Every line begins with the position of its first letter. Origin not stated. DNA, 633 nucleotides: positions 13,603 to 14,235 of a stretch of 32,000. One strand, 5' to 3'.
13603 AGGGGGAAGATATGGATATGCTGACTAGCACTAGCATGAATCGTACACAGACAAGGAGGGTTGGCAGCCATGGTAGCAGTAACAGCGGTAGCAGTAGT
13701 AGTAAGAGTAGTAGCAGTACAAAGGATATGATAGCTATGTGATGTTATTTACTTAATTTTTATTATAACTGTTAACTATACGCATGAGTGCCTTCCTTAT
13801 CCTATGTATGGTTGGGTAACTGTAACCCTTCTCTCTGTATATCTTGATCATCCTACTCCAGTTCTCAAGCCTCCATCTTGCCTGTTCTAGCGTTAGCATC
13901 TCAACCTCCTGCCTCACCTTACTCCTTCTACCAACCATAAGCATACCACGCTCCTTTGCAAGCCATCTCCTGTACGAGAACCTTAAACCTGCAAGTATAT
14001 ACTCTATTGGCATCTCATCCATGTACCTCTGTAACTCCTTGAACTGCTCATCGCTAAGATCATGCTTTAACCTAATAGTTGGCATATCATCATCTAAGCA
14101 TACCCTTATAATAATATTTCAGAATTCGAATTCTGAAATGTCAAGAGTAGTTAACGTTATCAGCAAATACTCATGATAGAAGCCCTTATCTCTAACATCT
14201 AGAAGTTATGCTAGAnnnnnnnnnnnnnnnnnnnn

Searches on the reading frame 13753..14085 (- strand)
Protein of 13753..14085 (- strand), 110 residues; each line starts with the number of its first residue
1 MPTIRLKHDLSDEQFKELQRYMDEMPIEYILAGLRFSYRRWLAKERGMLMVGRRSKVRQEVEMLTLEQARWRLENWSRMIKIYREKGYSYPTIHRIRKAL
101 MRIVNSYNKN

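Call 8: search_protein_families(library=pfam, proteins=[window:13753-14085:-], max_evalue=0.01)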
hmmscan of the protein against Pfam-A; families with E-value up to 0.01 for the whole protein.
window:13753-14085:- (110 aa): 0 families

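Call 10: find_encoding_contigs(protein=window:13753-14085:-, flank=3000, max_places=4)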
Protein window:13753-14085:- (110 aa): 21 contigs read that carry it; 4 places shown.
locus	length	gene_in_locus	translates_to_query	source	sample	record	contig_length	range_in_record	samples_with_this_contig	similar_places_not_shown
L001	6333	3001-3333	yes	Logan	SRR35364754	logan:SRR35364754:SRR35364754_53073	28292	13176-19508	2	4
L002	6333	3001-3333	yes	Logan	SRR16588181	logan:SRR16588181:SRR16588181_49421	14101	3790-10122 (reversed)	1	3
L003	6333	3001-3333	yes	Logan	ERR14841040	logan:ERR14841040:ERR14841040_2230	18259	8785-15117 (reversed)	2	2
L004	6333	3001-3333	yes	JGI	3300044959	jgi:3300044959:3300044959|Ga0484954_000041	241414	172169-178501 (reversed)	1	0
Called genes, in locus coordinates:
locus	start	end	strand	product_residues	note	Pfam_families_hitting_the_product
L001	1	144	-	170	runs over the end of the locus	PF04677:CwfJ_C_1 (weak), PF11969:DcpS_C (weak), PF01230:HIT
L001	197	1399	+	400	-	PF01546:Peptidase_M20, PF07687:M20_dimer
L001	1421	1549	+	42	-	-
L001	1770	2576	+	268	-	PF01784:DUF34_NIF3 (weak)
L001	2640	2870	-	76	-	-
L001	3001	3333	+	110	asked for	-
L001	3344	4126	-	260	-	-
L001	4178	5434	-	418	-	PF00155:Aminotran_1_2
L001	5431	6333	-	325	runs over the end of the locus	PF04055:Radical_SAM, PF06968:BATS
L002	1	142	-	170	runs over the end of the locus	PF04677:CwfJ_C_1 (weak), PF11969:DcpS_C (weak), PF01230:HIT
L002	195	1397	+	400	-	PF01546:Peptidase_M20, PF07687:M20_dimer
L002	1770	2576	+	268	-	PF01784:DUF34_NIF3 (weak)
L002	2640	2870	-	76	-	-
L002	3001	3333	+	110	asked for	-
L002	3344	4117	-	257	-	-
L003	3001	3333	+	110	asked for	-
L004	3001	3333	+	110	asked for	-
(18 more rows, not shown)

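Call 20: find_homologous_proteins(query=window:13753-14085:-, max_evalue=0.001)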
Query window:13753-14085:- (110 aa): 11 proteins with E <= 0.001 among 16 candidates.
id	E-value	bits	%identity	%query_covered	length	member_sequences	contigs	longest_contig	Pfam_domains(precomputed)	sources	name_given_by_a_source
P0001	6.6e-66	237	100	100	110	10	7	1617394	-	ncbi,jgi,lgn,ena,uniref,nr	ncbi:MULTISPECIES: hypothetical protein [Candidatus Nitrosocaldus]|jgi:hypothetical protein|uniref:U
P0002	2.5e-52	193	79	100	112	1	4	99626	-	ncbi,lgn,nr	ncbi:MAG: hypothetical protein RMJ59_04050 [Candidatus Nitrosocaldus sp.]|nr:hypothetical protein [C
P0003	2.5e-51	190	81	96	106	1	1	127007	-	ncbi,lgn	ncbi:MAG: hypothetical protein ACK4FV_02185 [Candidatus Nitrosocaldus sp.]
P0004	4.1e-51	189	78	96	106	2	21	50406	-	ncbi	ncbi:MAG: hypothetical protein QW776_04370 [Candidatus Nitrosocaldus sp.]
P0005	1.2e-50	188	79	95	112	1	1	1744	-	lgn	-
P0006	7.4e-39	150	62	97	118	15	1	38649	-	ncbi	-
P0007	1.8e-36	142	62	95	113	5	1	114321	-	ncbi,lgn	-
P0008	7.7e-34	134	59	97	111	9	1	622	-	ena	-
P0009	5.0e-31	125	100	55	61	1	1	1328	-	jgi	jgi:hypothetical protein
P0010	7.3e-27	111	53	93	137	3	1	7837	-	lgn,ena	-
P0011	2.3e-23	100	53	87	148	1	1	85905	-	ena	-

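Call 21: search_solved_structures(query=window:13753-14085:-, max_evalue=10)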
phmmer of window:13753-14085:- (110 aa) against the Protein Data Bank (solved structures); distinct sequences matched with E-value up to 10: 3.
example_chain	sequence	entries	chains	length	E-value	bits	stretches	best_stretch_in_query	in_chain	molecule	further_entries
8jyz_A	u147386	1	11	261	0.32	14.2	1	14-54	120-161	Gasdermin-like protein rcd-1-1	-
9sra_BW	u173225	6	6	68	0.39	13.9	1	23-59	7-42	Large ribosomal subunit protein uL29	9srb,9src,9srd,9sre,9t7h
8jyx_A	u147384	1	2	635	1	12.6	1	14-54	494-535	Maltodextrin-binding protein,Gasdermin-like protein rcd-1-1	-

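Call 26: predict_structure(alignment_id=A1)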
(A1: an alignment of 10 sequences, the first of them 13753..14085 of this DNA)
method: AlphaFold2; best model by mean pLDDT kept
length: 110 residues; sequences in the alignment: 10
mean_pLDDT: 80.0   pTM: 0.49
mean pLDDT of the five models: 80.0, 79.2, 78.4, 77.2, 76.0
residues with pLDDT >= 90: 22; 70-90: 68; 50-70: 16; < 50: 4
segments of 3 or more residues with pLDDT < 50: 1-3
pLDDT, mean of each block of 10 residues (from residue 1): 53 85 84 80 73 67 87 94 86 91 80
secondary structure, 60 per line:
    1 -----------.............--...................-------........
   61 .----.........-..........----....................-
elements in order: H12-24 H27-45 H53-61 H66-74 H76-85 H90-109

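Call 29: search_protein_representatives(alignment_id=A1)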
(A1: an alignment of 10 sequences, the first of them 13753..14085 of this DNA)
Query: 10 sequences, 111 profile positions. Proteins with E-value up to 0.001 (for the whole library): 41; up to 1e-10: 25; up to 1e-30: 8. The best 41 are listed.
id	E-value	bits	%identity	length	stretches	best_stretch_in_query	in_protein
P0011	5.4e-44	164.5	-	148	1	3-106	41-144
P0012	1.3e-36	140.7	-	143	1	5-102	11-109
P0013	2.2e-36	139.9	-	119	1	4-106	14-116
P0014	9.0e-36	138.0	-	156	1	12-102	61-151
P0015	3.4e-32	126.5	-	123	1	9-109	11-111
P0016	1.3e-31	124.6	-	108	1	9-102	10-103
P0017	4.2e-31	123.0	-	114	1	4-103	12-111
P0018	5.0e-31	122.7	-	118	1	23-106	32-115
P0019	1.4e-25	105.1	-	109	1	30-106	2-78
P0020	2.8e-21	91.3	-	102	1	6-103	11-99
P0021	1.3e-19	85.9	-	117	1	4-86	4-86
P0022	8.6e-19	83.3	-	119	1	9-105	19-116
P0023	1.1e-17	79.7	-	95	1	25-78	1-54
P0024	1.3e-17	79.5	-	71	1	25-81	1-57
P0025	3.4e-17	78.2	-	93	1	52-105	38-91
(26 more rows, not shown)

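Call 33: fold_search(model_id=the predicted structure, library=pdb)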
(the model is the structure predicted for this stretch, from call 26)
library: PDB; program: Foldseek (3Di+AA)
matches with E <= 10: 35; with E <= 0.001: 0
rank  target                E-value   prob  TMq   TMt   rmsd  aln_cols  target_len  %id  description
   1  1o3x                  2.0e+00  0.16  0.31  0.31  15.1       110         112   14  Crystal structure of human GGA1 GAT domain (released 2003-05-20)
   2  7o4i_M                5.1e+00  0.07  0.28  0.12  12.0       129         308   12  Yeast RNA polymerase II transcription pre-initiation complex with initial transcription bubble (released 2021-06-16)
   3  7n32_p                5.4e+00  0.28  0.32  0.09   3.1        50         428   14  protofilaments of microtubule doublets bound to outer-arm dynein (released 2021-09-29)
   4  11dg_T                6.8e+00  0.08  0.31  0.37   7.3        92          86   16  Chimeric Escherichia coli 70S ribosome containing an evolved Vibrio cholerae 16S rRNA (VC-S4.4) (released 2026-04-08)
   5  6zbc_D                6.8e+00  0.08  0.29  0.17  18.0       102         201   22  Merozoite surface protein 1 (MSP-1) from Plasmodium falciparum, main conformation (released 2021-05-19)
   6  8ib4_AH               6.8e+00  0.04  0.18  0.29  12.2        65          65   18  Respiratory complex CI:CIII2, type IA, Wild type mouse under cold temperature (released 2024-09-18)
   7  6eod_E                6.8e+00  0.04  0.24  0.12   9.2        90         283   20  Structure of Reductive Aminase from Aspergillus terreus in complex with NADPH (released 2018-10-31)
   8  4mwz_A                7.2e+00  0.33  0.34  0.16   2.1        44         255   16  Crystal structure of N-methyl transferase from Plasmodium vivax complexed with S-adenosyl methionine, phosphate and am (released 2014-10-01)
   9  7n32_d                7.6e+00  0.21  0.32  0.09   3.1        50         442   14  protofilaments of microtubule doublets bound to outer-arm dynein (released 2021-09-29)
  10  8fkt_SY               7.6e+00  0.15  0.35  0.12   4.6        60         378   18  Human nucleolar pre-60S ribosomal subunit (State C1) (released 2023-07-12)
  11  9cg3_R                7.6e+00  0.04  0.18  0.27  12.1        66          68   20  Human kidney respiratory complex III (released 2025-08-06)
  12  6eoi_A                7.6e+00  0.03  0.24  0.12   9.4        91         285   19  Reductive Aminase from Aspergillus terreus in complex with NADPH and ethyl-5-oxohexanoate (released 2018-10-31)
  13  4iv0_B                8.1e+00  0.28  0.34  0.15   2.2        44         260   16  Crystal structure of N-methyl transferase from Plasmodium vivax complexed with S-adenosyl methionine and phosphate (released 2014-02-19)
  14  9f6t_B                8.1e+00  0.20  0.32  0.09   3.0        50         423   16  cryoEM structure of Asgard tubulin heterodimer AtubA/B with GTP (released 2025-04-02)
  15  5lxt_B                8.1e+00  0.20  0.32  0.09   3.0        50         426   12  Tubulin-Discodermolide complex (released 2017-03-01)
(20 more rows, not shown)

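Call 36: search_protein_families(library=ncbifam, proteins=[window:13753-14085:-], max_evalue=0.01)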
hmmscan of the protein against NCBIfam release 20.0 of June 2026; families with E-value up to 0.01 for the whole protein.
window:13753-14085:- (110 aa): 0 families

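Call 44: find_encoding_contigs(protein=P0022, flank=4000, max_places=3)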
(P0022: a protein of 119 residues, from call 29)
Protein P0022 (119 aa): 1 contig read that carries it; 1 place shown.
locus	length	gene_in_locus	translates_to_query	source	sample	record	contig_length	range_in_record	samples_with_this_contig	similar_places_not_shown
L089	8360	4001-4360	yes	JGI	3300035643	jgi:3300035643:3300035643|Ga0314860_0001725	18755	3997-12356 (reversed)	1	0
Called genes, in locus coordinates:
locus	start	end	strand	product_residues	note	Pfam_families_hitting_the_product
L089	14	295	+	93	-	-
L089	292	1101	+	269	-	-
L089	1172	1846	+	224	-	PF00004:AAA, PF13671:AAA_33 (weak)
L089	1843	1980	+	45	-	-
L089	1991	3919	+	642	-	-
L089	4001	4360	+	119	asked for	-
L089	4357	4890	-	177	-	-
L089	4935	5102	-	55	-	-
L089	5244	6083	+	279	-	-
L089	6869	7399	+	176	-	-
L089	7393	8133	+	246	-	-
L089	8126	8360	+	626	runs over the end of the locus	PF09299:Mu-transpos_C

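Call 45: find_encoding_contigs(protein=P0017, flank=4000, max_places=3)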
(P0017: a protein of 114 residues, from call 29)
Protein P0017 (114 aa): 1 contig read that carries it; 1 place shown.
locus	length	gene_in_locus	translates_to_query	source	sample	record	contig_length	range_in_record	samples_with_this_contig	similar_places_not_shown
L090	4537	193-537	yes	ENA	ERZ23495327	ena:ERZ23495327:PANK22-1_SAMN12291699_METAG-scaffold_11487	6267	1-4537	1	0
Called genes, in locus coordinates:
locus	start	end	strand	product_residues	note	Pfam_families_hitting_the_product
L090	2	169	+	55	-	?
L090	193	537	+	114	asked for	-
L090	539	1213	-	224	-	-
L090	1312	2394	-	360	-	PF00578:AhpC-TSA (weak), PF08534:Redoxin (weak), PF17991:Thioredoxin_10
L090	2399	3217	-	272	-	PF02683:DsbD_TM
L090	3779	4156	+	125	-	-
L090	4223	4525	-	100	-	-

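Call 49: find_encoding_contigs(protein=P0012, flank=3000, max_places=2)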
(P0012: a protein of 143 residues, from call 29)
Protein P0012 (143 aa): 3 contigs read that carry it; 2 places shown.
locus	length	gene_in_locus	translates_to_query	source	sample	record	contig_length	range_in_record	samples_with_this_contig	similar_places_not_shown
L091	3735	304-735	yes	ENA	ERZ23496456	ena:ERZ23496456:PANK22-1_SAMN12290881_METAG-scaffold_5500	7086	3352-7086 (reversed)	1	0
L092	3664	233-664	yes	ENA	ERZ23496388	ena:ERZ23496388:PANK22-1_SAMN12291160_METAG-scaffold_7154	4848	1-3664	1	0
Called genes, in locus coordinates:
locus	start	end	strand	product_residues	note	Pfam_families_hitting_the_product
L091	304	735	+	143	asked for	-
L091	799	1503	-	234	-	-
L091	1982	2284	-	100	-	-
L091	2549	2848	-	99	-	-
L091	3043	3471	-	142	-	-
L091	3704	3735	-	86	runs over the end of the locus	-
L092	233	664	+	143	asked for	-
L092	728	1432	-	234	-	-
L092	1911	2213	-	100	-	-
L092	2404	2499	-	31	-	-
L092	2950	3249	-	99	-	-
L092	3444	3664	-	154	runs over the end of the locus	-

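Call 50: find_encoding_contigs(protein=P0015, flank=3000, max_places=2)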
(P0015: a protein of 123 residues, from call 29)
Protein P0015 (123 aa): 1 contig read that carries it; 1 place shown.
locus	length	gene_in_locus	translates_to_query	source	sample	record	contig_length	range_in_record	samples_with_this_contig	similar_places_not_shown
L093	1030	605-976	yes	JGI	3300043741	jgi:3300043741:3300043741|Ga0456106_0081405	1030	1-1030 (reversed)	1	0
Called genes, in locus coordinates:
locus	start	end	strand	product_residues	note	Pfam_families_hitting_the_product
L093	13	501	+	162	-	PF00155:Aminotran_1_2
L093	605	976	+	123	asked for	-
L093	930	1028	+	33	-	?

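Call 51: find_encoding_contigs(protein=P0016, flank=3000, max_places=2)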
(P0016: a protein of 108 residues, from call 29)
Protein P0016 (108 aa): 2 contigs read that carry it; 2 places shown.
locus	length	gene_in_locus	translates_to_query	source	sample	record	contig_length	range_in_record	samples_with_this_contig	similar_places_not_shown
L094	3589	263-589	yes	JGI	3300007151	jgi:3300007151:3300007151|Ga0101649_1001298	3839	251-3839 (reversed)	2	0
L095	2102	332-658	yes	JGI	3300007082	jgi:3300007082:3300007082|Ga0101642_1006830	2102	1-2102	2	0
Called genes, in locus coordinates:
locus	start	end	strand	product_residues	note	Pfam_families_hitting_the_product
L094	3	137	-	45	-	?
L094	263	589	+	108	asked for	-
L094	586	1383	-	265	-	-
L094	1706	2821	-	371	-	PF00578:AhpC-TSA, PF08534:Redoxin, PF17991:Thioredoxin_10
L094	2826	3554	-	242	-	PF02683:DsbD_TM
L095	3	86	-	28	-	?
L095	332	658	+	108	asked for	-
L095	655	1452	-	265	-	-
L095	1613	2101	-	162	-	?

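Call 52: find_encoding_contigs(protein=P0020, flank=3000, max_places=2)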
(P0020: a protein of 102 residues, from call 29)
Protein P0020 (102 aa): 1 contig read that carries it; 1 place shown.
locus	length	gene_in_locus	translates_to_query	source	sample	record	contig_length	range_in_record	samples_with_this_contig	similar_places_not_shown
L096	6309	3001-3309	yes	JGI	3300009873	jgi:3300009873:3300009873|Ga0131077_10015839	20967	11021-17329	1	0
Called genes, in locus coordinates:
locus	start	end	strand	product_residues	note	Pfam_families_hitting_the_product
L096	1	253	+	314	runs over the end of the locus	-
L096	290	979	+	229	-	-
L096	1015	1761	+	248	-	-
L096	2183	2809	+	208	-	PF12773:DZR, PF13240:Zn_Ribbon_1 (faint)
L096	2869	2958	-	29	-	-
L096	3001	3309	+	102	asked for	-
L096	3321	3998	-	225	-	-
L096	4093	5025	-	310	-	PF00733:Asn_synthase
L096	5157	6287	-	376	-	-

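Call 54: find_encoding_contigs(protein=P0013, flank=5000, max_places=3)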
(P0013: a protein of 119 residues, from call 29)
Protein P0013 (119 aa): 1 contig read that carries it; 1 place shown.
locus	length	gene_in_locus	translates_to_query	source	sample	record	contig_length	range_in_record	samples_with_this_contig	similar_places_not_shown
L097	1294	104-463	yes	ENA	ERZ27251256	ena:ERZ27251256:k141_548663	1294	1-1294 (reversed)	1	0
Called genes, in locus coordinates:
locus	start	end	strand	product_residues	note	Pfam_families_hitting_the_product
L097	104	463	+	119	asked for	-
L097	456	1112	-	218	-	-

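Call 55: list_cluster_members(proteins=[P0013, P0016, P0012, P0020, P0022, P0015, P0018, P0011, P0006, P0010])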
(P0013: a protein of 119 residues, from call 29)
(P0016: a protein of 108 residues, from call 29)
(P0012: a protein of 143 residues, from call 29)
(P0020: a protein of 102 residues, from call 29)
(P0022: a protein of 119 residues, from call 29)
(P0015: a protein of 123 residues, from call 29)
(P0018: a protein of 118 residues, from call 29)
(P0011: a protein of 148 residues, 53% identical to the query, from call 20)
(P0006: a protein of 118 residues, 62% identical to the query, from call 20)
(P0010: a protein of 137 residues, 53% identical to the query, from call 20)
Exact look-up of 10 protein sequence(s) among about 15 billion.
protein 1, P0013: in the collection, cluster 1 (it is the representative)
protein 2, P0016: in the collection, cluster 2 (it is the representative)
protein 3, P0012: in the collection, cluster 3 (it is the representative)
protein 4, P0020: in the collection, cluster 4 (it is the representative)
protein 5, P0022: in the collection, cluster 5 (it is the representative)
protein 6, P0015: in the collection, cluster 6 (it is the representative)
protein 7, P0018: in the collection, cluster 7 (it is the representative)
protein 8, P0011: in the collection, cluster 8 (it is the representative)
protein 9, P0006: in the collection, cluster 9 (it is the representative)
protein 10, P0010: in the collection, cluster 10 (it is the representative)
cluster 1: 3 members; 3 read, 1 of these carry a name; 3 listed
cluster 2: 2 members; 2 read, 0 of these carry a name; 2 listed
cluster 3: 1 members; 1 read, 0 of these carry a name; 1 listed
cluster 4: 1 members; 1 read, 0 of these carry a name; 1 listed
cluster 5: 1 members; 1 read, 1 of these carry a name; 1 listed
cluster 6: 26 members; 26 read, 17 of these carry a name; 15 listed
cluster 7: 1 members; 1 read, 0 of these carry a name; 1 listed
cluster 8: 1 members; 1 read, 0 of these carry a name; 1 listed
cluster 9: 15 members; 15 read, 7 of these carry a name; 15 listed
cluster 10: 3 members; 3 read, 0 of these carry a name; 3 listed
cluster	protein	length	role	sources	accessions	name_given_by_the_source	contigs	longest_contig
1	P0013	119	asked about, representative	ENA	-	-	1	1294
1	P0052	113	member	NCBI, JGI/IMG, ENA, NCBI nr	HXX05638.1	MAG TPA: hypothetical protein VEJ68_02335 [Candidatus Bathyarchaeia archaeon] | hypothetical protein [Candidatus Bathyarchaeia archaeon]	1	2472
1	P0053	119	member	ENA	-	-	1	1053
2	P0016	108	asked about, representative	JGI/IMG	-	-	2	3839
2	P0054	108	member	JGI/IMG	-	-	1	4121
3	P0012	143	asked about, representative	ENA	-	-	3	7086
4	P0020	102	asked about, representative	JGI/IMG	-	-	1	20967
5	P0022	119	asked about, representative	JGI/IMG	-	hypothetical protein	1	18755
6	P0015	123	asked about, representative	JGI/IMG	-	hypothetical protein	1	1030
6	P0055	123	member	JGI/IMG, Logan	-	hypothetical protein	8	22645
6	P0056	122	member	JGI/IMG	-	hypothetical protein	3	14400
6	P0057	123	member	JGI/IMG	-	hypothetical protein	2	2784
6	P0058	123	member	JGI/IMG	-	hypothetical protein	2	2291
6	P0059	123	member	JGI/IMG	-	hypothetical protein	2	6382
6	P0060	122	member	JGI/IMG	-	hypothetical protein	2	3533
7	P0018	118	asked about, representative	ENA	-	-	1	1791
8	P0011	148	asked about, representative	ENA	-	-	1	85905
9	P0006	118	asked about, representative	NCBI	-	-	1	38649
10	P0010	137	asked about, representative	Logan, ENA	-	-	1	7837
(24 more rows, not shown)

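Call 61: find_related_loci(query=A2, collection=metagenome_contigs, flank=3000)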
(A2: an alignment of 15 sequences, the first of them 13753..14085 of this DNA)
Query A2 (110 aa) in metagenome_contigs; peptide patterns used: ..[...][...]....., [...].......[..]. (x = any residue, [..] = any of these).
600 stretches matched a pattern (row limit reached: there are more); 546 encode a relative of the query (tblastn E <= 1e-3); the best 80 are kept; 80 distinct loci.
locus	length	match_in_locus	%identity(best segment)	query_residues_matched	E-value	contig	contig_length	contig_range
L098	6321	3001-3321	61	4-110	5e-43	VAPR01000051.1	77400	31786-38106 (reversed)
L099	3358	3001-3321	60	4-110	3e-42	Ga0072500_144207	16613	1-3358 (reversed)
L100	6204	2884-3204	60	4-110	3e-42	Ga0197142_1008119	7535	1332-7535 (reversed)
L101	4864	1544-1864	59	4-110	4e-39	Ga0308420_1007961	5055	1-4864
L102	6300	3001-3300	58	4-103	5e-39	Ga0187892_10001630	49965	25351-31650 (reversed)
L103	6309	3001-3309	57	4-106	2e-38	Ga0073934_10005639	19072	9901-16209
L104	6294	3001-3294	60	6-103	3e-37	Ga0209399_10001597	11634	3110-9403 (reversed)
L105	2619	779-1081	58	4-104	4e-37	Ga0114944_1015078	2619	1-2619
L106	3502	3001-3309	57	4-106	1e-36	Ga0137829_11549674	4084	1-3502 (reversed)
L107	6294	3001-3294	62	4-101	4e-36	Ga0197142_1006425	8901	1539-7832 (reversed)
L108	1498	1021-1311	58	4-100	4e-36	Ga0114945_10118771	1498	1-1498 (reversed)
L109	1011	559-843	62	12-106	7e-37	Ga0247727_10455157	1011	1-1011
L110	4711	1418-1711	59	9-106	1e-35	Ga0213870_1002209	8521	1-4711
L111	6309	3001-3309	54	3-105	1e-34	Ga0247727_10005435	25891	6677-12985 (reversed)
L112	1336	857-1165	53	3-105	3e-35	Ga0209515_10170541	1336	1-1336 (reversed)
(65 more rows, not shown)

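Call 65: search_protein_families(library=pfam, alignment_id=A2, max_evalue=10)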
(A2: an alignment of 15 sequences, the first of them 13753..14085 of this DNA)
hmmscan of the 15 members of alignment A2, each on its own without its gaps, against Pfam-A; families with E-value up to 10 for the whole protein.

A. member 1, window:13753-14085:- (110 aa): 1 family
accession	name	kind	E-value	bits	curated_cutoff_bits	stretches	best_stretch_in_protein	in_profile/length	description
PF13565.12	HTH_32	-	0.052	14.5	33.7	1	56-96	32-72/73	Homeodomain-like domain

B. families by the number of members that match (of 15 scanned): 10 families
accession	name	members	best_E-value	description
PF13565.12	HTH_32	2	0.052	Homeodomain-like domain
PF10925.13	DUF2680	1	0.022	Protein of unknown function (DUF2680)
PF16173.10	DUF4874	1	0.036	Domain of unknown function (DUF4874)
PF08334.16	T2SSG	1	0.062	Type II secretion system (T2SS), protein G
PF17548.7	p6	1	0.064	Histone-like Protein p6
PF19041.5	CBP30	1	0.068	Nuclear cap binding complex subunit CBP30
PF18458.6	XPB_DRD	1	0.19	Xeroderma pigmentosum group B helicase damage recognition domain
PF20226.3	DUF6585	1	0.2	Family of unknown function (DUF6585)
PF14754.11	IFR3_antag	1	0.25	Papain-like auto-proteinase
PF00428.24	Ribosomal_60s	1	1.4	60s Acidic ribosomal protein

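Call 66: search_solved_structures(query=A2, max_evalue=10, show_alignments=3)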
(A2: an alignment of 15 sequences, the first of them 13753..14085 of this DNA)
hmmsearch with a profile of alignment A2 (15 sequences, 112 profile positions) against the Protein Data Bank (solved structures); distinct sequences matched with E-value up to 10: 3.
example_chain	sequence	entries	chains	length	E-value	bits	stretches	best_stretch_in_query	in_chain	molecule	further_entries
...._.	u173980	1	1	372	0.25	14.4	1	12-72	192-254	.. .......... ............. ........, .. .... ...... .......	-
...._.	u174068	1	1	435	0.33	13.9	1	12-72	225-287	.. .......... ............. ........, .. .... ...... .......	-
7p18_A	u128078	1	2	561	2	11.4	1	25-87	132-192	3-oxosteroid 1-dehydrogenase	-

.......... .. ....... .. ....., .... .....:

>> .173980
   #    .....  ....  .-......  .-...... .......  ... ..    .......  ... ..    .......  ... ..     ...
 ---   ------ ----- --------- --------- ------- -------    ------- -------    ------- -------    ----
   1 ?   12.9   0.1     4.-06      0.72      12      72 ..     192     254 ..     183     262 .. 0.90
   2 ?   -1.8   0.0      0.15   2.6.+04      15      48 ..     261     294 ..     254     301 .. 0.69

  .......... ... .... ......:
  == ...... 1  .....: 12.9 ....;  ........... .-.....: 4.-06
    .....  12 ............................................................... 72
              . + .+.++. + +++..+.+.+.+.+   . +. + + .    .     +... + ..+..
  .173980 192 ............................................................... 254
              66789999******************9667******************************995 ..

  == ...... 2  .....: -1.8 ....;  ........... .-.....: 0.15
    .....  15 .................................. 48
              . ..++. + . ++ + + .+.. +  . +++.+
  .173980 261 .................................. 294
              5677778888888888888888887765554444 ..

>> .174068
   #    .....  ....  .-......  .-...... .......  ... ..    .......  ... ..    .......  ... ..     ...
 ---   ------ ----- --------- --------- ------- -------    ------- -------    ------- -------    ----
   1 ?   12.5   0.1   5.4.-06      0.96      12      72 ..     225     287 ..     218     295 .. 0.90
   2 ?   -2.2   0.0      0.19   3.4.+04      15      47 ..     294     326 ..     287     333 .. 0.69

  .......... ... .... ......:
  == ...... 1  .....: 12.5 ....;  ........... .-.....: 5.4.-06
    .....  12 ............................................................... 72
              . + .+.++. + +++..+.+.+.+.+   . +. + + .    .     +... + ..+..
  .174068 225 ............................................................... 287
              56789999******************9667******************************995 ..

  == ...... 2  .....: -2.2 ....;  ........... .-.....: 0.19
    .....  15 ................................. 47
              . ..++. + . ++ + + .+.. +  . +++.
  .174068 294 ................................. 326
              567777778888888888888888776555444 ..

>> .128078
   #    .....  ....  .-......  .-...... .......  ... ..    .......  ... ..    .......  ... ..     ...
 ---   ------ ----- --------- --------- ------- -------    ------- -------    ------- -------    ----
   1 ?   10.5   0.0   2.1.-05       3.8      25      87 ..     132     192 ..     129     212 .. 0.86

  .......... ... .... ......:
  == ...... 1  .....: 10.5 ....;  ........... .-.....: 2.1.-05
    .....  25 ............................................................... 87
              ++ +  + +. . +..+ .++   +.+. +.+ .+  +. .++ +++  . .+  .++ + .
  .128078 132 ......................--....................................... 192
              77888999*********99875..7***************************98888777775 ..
